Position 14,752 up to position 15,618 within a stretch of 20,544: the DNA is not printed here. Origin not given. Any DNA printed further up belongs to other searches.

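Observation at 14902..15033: Lrp/AsnC regulator with a 7-cysteine C-terminal tail (possible metal/redox-sensing extension)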

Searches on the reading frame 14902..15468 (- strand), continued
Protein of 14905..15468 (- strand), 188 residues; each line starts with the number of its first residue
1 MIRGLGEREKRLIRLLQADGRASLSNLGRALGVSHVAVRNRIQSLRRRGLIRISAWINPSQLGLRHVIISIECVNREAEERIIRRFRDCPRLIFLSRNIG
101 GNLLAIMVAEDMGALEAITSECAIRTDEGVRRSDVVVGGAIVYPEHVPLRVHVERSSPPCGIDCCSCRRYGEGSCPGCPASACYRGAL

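Call 54: search_protein_families(library=ncbifam, proteins=[L019:1659-3221:-, L007:789-1886:-, L012:534-2024:-, L012:3388-4917:-, L012:2021-3391:-, L003:599-1930:-, L001:5585-5998:-, L011:477-1508:-, L025:4132-4887:-], max_evalue=0.00001)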
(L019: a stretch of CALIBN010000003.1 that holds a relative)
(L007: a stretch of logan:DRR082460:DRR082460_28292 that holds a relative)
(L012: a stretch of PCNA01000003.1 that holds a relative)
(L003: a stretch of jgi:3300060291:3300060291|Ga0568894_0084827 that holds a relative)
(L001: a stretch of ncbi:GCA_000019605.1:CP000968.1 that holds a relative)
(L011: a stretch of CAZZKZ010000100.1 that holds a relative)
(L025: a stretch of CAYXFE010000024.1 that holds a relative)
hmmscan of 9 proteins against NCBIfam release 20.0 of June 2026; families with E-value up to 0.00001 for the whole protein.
L019:1659-3221:- (520 aa): 78 families (the best 25 are shown)
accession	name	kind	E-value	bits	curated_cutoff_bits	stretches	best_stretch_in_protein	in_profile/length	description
TIGR04545.1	rSAM_ahbD_hemeb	equivalog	3.2e-84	283.2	500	1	135-481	1-337/339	heme b synthase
TIGR04055.1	rSAM_NirJ2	equivalog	2.6e-81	273.7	500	1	135-479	1-322/326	putative heme d1 biosynthesis radical SAM protein NirJ2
TIGR04053.2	TIGR04053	equivalog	1.6e-79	267.8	395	1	131-480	5-363/366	TIGR04053 family radical SAM/SPASM domain-containing protein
TIGR04347.1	pseudo_SAM_Halo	equivalog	1.1e-72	245.5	525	1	135-483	39-387/390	TIGR04347 family pseudo-SAM/SPASM protein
TIGR04054.1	rSAM_NirJ1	equivalog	1.3e-70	238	650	1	130-482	32-383/387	putative heme d1 biosynthesis radical SAM protein NirJ1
TIGR04051.1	rSAM_NirJ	equivalog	1.4e-69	234.8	515.45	1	135-483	3-350/354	heme d1 biosynthesis radical SAM protein NirJ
TIGR04546.1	rSAM_ahbC_deAc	equivalog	1.8e-69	234.4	650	1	135-483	40-387/390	12,18-didecarboxysiroheme deacetylase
TIGR04303.1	GeoRSP_rSAM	equivalog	1e-59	202.7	400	2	132-331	3-200/325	GeoRSP system radical SAM/SPASM protein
TIGR03962.1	mycofact_rSAM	equivalog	8.6e-49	166.5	265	2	131-338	9-215/339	mycofactocin radical SAM maturase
TIGR04340.1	rSAM_ACGX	hypoth_equivalog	2.7e-43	148.5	400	1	134-479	3-337/341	radical SAM/SPASM domain protein, ACGX system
TIGR04103.1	rSAM_nif11_3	equivalog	1.4e-42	145.8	725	1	136-479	7-342/412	nif11-class peptide radical SAM maturase 3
NF045574.1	sacti_mat_StsB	exception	8.9e-39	133.6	625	2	115-316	74-276/466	StsB family radical SAM/SPASM domain sactipeptide maturase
NF050035.1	rSAM_WgK_link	exception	1.2e-38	133.1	650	1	131-483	6-365/367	radical SAM/SPASM peptide maturase WgkB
TIGR04250.1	SCM_rSAM_ScmE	equivalog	4.2e-38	131.2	400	1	139-481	8-347/358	SynChlorMet cassette radical SAM/SPASM protein ScmE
TIGR02109.1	PQQ_syn_pqqE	equivalog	2.2e-36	125.6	381.35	2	129-296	2-170/358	pyrroloquinoline quinone biosynthesis protein PqqE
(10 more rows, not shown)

L007:789-1886:- (365 aa): 42 families (the best 25 are shown)
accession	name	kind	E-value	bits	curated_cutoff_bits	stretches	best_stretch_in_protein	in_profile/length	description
TIGR04317.1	W_rSAM_matur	equivalog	7e-112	374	380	1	16-364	2-349/349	tungsten cofactor oxidoreductase radical SAM maturase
TIGR04311.1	rSAM_Geo_metal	subfamily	4.8e-51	174.1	400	2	16-207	1-195/423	radical SAM/SPASM family putative metalloenzyme maturase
TIGR02668.1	moaA_archaeal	equivalog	7.5e-26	90.8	325.25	1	19-227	11-212/303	GTP 3',8-cyclase MoaA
NF001199.0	PRK00164.2-1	equivalog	1.8e-24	86.4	231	1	19-191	13-180/308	GTP 3',8-cyclase MoaA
TIGR04051.1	rSAM_NirJ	equivalog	1.2e-22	80.4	515.45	1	23-205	7-182/354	heme d1 biosynthesis radical SAM protein NirJ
TIGR02666.1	moaA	equivalog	5.1e-21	75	284.05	1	20-228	12-223/336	GTP 3',8-cyclase MoaA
NF050035.1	rSAM_WgK_link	exception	4.4e-19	68.7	650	1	17-191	8-176/367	radical SAM/SPASM peptide maturase WgkB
TIGR04133.1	rSAM_w_lipo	hypoth_equivalog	1.4e-18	67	425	1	18-335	24-328/350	TIGR04133 family radical SAM/SPASM protein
TIGR04303.1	GeoRSP_rSAM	equivalog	9.8e-18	64.8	400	1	23-200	10-178/325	GeoRSP system radical SAM/SPASM protein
TIGR04546.1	rSAM_ahbC_deAc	equivalog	1.2e-17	63.8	650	1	23-218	44-233/390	12,18-didecarboxysiroheme deacetylase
TIGR04347.1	pseudo_SAM_Halo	equivalog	1.5e-17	64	525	1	23-209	43-221/390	TIGR04347 family pseudo-SAM/SPASM protein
TIGR02109.1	PQQ_syn_pqqE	equivalog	4.9e-17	61.9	381.35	1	16-309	5-283/358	pyrroloquinoline quinone biosynthesis protein PqqE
TIGR04251.1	SCM_rSAM_ScmF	equivalog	8.4e-17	61.6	400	1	20-335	6-318/353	SynChlorMet cassette radical SAM/SPASM protein ScmF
TIGR04055.1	rSAM_NirJ2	equivalog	9.5e-17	61.5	500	1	26-335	8-301/326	putative heme d1 biosynthesis radical SAM protein NirJ2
NF045646.2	rSAM_Se_TrsS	equivalog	1e-16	60.6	490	1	19-205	87-272/441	radical SAM (seleno)protein TrsS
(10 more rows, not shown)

L012:534-2024:- (496 aa): 75 families (the best 25 are shown)
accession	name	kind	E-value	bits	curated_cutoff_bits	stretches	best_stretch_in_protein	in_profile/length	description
TIGR04545.1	rSAM_ahbD_hemeb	equivalog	3.9e-84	283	500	1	117-463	1-336/339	heme b synthase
TIGR04055.1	rSAM_NirJ2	equivalog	2.5e-83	280.3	500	1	117-462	1-322/326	putative heme d1 biosynthesis radical SAM protein NirJ2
TIGR04053.2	TIGR04053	equivalog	1.2e-78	264.9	395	1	112-463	4-363/366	TIGR04053 family radical SAM/SPASM domain-containing protein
TIGR04054.1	rSAM_NirJ1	equivalog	7.3e-75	252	650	1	117-466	37-384/387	putative heme d1 biosynthesis radical SAM protein NirJ1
TIGR04347.1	pseudo_SAM_Halo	equivalog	3.6e-71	240.5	525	1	117-466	39-387/390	TIGR04347 family pseudo-SAM/SPASM protein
TIGR04051.1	rSAM_NirJ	equivalog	2.1e-69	234.2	515.45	1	117-466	3-350/354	heme d1 biosynthesis radical SAM protein NirJ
TIGR04546.1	rSAM_ahbC_deAc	equivalog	6.4e-69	232.6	650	1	117-466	40-387/390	12,18-didecarboxysiroheme deacetylase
TIGR04303.1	GeoRSP_rSAM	equivalog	5.4e-59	200.4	400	2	114-314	3-201/325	GeoRSP system radical SAM/SPASM protein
TIGR03962.1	mycofact_rSAM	equivalog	5.6e-49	167.1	265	2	112-320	8-215/339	mycofactocin radical SAM maturase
TIGR04340.1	rSAM_ACGX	hypoth_equivalog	1.1e-43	149.7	400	1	116-462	3-337/341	radical SAM/SPASM domain protein, ACGX system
NF050035.1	rSAM_WgK_link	exception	1.5e-39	136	650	1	113-466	6-365/367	radical SAM/SPASM peptide maturase WgkB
TIGR04103.1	rSAM_nif11_3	equivalog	3e-39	134.8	725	1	118-463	7-343/412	nif11-class peptide radical SAM maturase 3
TIGR04250.1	SCM_rSAM_ScmE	equivalog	1.6e-38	132.5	400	1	121-464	8-347/358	SynChlorMet cassette radical SAM/SPASM protein ScmE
NF045574.1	sacti_mat_StsB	exception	2.2e-36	125.7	625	1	97-288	74-266/466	StsB family radical SAM/SPASM domain sactipeptide maturase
TIGR02109.1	PQQ_syn_pqqE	equivalog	2.8e-35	121.9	381.35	2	112-286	3-177/358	pyrroloquinoline quinone biosynthesis protein PqqE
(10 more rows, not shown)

L012:3388-4917:- (509 aa): 6 families
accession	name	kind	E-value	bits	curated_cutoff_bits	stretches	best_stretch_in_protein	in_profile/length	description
TIGR04013.1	B12_SAM_MJ_1487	hypoth_equivalog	2.4e-22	79.3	251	1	136-423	62-348/382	TIGR04013 family B12-binding domain/radical SAM domain-containing protein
TIGR04014.1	B12_SAM_MJ_0865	equivalog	4.8e-14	52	360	1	137-409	60-337/434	methyl-coenzyme M reductase glutamine C-methyltransferase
TIGR00089.1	TIGR00089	subfamily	1.8e-12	46.8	251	1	138-409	63-319/429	MiaB/RimO family radical SAM methylthiotransferase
TIGR01574.1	miaB-methiolase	equivalog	6.5e-11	41.9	355.3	1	141-409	66-326/437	tRNA (N6-isopentenyl adenosine(37)-C2)-methylthiotransferase MiaB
TIGR01578.1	MiaB-like-B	hypoth_equivalog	7.8e-10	38.1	314.7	1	139-413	61-316/421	tRNA (N(6)-L-threonylcarbamoyladenosine(37)-C(2))-methylthiotransferase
TIGR01125.1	TIGR01125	equivalog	2.8e-09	36.5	356.95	1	138-406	60-314/432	30S ribosomal protein S12 methylthiotransferase RimO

L012:2021-3391:- (456 aa): 31 families (the best 25 are shown)
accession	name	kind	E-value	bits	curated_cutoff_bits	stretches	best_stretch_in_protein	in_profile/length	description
TIGR02026.1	BchE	equivalog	6.3e-88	295.8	481.35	1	3-434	2-437/497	magnesium-protoporphyrin IX monomethyl ester anaerobic oxidative cyclase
TIGR03471.1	HpnJ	equivalog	1.2e-79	268.4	577.6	1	24-436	34-445/472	hopanoid biosynthesis associated radical SAM protein HpnJ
NF050148.1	rSAM_ApyD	equivalog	1.4e-68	231.8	750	1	23-379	24-391/645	RiPP biosynthesis radical SAM protein ApyD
NF038361.1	rSAM_Sden_1168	equivalog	2.3e-51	175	575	1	23-424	84-515/560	Sden_1168 family B12-binding radical SAM P-methyltransferase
TIGR04479.1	bcpD_PhpK_rSAM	subfamily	1.6e-48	165.3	600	1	25-378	73-428/504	PhpK family radical SAM P-methyltransferase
TIGR04367.1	HpnR_B12_rSAM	equivalog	3.1e-44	151.3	650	1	24-454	22-442/490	hopanoid C-3 methylase HpnR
TIGR04014.1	B12_SAM_MJ_0865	equivalog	3.7e-44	151.2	360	1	54-383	29-360/434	methyl-coenzyme M reductase glutamine C-methyltransferase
TIGR04072.2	rSAM_ladder_B12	equivalog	1.7e-43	148.9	360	1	24-390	18-381/443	lipid biosynthesis B12-binding/radical SAM protein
TIGR04385.1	B12_rSAM_cofa1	equivalog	1.1e-42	146.8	450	1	24-359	20-364/438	B12 lower ligand biosynthesis radical SAM protein BzaD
TIGR03975.1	rSAM_ocin_1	subfamily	1e-37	130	281.85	1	46-359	111-430/606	RiPP maturation radical SAM C-methyltransferase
TIGR04013.1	B12_SAM_MJ_1487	hypoth_equivalog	1.3e-34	119.7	251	2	47-235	30-198/382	TIGR04013 family B12-binding domain/radical SAM domain-containing protein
NF033712.0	B12_rSAM_KedN5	subfamily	9e-34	116.7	700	1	22-348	15-359/624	KedN5 family methylcobalamin-dependent radical SAM C-methyltransferase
NF033070.1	rSAM_AprD4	equivalog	6.4e-33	114.3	500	1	162-414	165-422/456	AprD4 family radical SAM diol-dehydratase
TIGR04295.1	B12_rSAM_oligo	hypoth_equivalog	6.9e-27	94.2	400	1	3-376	2-379/422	TIGR04295 family B12-binding domain-containing radical SAM protein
TIGR04190.1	B12_SAM_Ta0216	equivalog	2.3e-25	89.2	500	1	23-363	36-398/554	TIGR04190 family B12-binding domain/radical SAM domain protein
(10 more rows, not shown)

L003:599-1930:- (443 aa): 18 families
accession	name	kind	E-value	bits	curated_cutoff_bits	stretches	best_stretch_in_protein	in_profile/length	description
TIGR04107.1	rSAM_HutW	equivalog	8.9e-57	192.8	400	1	40-436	18-413/419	heme anaerobic degradation radical SAM methyltransferase ChuW/HutW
TIGR00539.1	hemN_rel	equivalog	2.3e-44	152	205.4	1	69-418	7-350/361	radical SAM family heme chaperone HemW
NF006067.1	PRK08208.1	equivalog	1.1e-43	149.7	380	1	56-434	29-411/427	STM4012 family radical SAM protein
TIGR00538.1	hemN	equivalog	1.9e-43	148.9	324.95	1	47-438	34-439/454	oxygen-independent coproporphyrinogen III oxidase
NF005133.0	PRK06582.1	equivalog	2.8e-28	99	597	1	70-426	19-377/390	coproporphyrinogen III oxidase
TIGR03994.1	rSAM_HemZ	equivalog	3.3e-26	92.4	321.4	1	69-294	91-316/401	coproporphyrinogen dehydrogenase HemZ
NF006385.0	PRK08629.1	equivalog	1.8e-25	89.6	355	1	58-428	49-404/439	coproporphyrinogen III oxidase family protein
NF006064.0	PRK08207.2-2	equivalog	1.8e-24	86.5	504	1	68-245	150-331/465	coproporphyrinogen III oxidase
NF006060.0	PRK08207.1-3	equivalog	3e-17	62.6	653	1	60-245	147-337/477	coproporphyrinogen III oxidase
NF004567.0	PRK05904.1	equivalog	1.1e-15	57.7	355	1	60-262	4-203/353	coproporphyrinogen III oxidase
NF006062.0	PRK08207.1-5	equivalog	1.7e-15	56.9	1007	1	69-260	155-352/476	coproporphyrinogen III oxidase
NF006066.0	PRK08207.2-5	equivalog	5.2e-14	51.7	1117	1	69-243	197-375/518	coproporphyrinogen III oxidase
NF006061.0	PRK08207.1-4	equivalog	5.9e-14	51.7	702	1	69-245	180-361/501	coproporphyrinogen III oxidase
TIGR01212.1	TIGR01212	equivalog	2.9e-12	46.3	180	1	162-278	121-242/302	tRNA modification radical SAM protein MnmL/YtqA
NF006059.0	PRK08207.1-1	equivalog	5.4e-11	41.9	1012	1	69-242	178-356/496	coproporphyrinogen III oxidase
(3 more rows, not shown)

L001:5585-5998:- (137 aa): 0 families

L011:477-1508:- (343 aa): 2 families
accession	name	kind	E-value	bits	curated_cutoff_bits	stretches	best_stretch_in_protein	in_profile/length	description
NF033936.1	CuZnOut_SO0444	equivalog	3.1e-28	98.9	300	2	67-182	12-127/351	SO_0444 family Cu/Zn efflux transporter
NF040736.1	efflux_SaoE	equivalog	3.9e-28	98.7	325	1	59-335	14-293/352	efflux transporter SaoE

L025:4132-4887:- (251 aa): 0 families

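Call 60: search_protein_families(library=pfam, proteins=[L013:2545-2871:-, L025:3284-3610:-, L025:3751-4140:+, L015:6374-6763:+, L016:359-760:-, L012:5584-5910:+, L025:4132-4887:-, L015:4333-4674:-, L026:4462-4785:-, L013:828-1541:+], max_evalue=0.001)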
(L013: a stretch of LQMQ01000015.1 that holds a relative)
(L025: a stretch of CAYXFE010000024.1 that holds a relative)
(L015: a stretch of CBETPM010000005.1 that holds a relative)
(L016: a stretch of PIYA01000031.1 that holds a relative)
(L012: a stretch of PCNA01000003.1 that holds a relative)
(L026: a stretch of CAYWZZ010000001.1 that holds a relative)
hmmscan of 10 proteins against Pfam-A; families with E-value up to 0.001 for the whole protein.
L013:2545-2871:- (108 aa): 1 family
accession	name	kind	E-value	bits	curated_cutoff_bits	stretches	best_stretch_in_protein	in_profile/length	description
PF08827.16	DUF1805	-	4.4e-15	56.1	29.5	1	47-104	2-64/64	Domain of unknown function (DUF1805)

L025:3284-3610:- (108 aa): 0 families

L025:3751-4140:+ (129 aa): 1 family
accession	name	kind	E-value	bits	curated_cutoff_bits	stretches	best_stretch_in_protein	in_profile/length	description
PF01022.26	HTH_5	-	1.4e-15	57.3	22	1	56-102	1-47/47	Bacterial regulatory protein, arsR family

L015:6374-6763:+ (129 aa): 2 families
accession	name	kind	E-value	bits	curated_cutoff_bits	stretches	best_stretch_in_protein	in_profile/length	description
PF01022.26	HTH_5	-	1.4e-13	50.9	22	1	57-102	2-47/47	Bacterial regulatory protein, arsR family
PF12840.13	HTH_20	-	0.00055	20.3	27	1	54-102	1-50/51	Helix-turn-helix domain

L016:359-760:- (133 aa): 1 family
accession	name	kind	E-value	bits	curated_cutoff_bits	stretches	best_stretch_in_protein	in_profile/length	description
PF02579.22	Nitro_FeMo-Co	-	9.6e-21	74.3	26.3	1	14-104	2-93/94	Dinitrogenase iron-molybdenum cofactor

L012:5584-5910:+ (108 aa): 0 families

L025:4132-4887:- (251 aa): 1 family
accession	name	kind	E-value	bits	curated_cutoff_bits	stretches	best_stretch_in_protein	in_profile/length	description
PF01925.25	TauE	-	4e-34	118.8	32.6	1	10-245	2-237/237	Sulfite exporter TauE/SafE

L015:4333-4674:- (113 aa): 1 family
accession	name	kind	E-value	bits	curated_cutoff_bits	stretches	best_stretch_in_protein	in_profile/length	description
PF19027.5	DUF5752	-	1.2e-09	38.3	23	1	17-99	9-105/208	Family of unknown function (DUF5752)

L026:4462-4785:- (107 aa): 1 family
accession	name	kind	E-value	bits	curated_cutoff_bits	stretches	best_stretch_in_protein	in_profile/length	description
PF08827.16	DUF1805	-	1.6e-14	54.4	29.5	1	45-102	2-64/64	Domain of unknown function (DUF1805)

L013:828-1541:+ (237 aa): 0 families

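Call 69: list_cluster_members(proteins=[P0011, P0014, P0022, P0028, P0032, P0044, P0053, P0065, P0082, P0126])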
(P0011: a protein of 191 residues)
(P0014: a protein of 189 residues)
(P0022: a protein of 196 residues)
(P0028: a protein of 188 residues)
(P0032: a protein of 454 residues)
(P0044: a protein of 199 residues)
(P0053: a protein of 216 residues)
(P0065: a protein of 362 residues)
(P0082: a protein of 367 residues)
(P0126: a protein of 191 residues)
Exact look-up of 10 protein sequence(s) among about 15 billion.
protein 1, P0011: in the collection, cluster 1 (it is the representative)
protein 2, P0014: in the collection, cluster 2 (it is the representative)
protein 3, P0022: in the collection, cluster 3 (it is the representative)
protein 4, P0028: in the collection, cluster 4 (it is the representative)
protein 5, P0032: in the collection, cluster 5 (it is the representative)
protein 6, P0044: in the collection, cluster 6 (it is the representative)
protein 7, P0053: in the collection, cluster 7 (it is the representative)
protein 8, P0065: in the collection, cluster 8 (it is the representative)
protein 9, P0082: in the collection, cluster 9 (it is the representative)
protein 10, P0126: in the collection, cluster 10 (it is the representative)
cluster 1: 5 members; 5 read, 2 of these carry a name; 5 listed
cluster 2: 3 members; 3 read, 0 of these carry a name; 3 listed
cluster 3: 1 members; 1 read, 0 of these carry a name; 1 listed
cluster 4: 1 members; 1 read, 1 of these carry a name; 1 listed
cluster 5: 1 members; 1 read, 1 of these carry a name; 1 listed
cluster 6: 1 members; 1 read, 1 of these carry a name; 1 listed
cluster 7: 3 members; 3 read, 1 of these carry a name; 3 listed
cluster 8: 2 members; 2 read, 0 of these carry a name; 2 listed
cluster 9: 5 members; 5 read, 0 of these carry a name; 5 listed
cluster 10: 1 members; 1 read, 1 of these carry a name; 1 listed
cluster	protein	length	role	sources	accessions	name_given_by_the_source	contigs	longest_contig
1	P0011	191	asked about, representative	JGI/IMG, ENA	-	-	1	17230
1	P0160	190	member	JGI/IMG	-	DNA-binding Lrp family transcriptional regulator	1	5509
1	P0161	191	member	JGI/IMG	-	DNA-binding Lrp family transcriptional regulator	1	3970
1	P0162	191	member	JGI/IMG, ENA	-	-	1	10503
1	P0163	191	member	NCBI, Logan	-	-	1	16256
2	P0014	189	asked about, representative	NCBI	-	-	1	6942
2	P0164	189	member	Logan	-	-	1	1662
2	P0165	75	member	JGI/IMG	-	-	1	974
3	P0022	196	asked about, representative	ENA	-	-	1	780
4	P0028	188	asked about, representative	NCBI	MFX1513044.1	MAG: AsnC family transcriptional regulator [Promethearchaeota archaeon]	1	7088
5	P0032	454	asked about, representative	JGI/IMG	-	Lrp/AsnC family transcriptional regulator for asnA, asnC and gidA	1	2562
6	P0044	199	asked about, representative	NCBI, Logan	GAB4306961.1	MAG: Lrp/AsnC family transcriptional regulator [Promethearchaeota archaeon]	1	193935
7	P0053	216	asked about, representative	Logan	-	-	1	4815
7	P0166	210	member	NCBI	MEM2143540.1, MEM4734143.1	MAG: Lrp/AsnC family transcriptional regulator [Candidatus Thorarchaeota archaeon]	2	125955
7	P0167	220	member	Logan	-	-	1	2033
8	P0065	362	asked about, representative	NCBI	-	-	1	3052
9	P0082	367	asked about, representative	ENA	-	-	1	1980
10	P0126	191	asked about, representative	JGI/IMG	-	Lrp/AsnC family leucine-responsive transcriptional regulator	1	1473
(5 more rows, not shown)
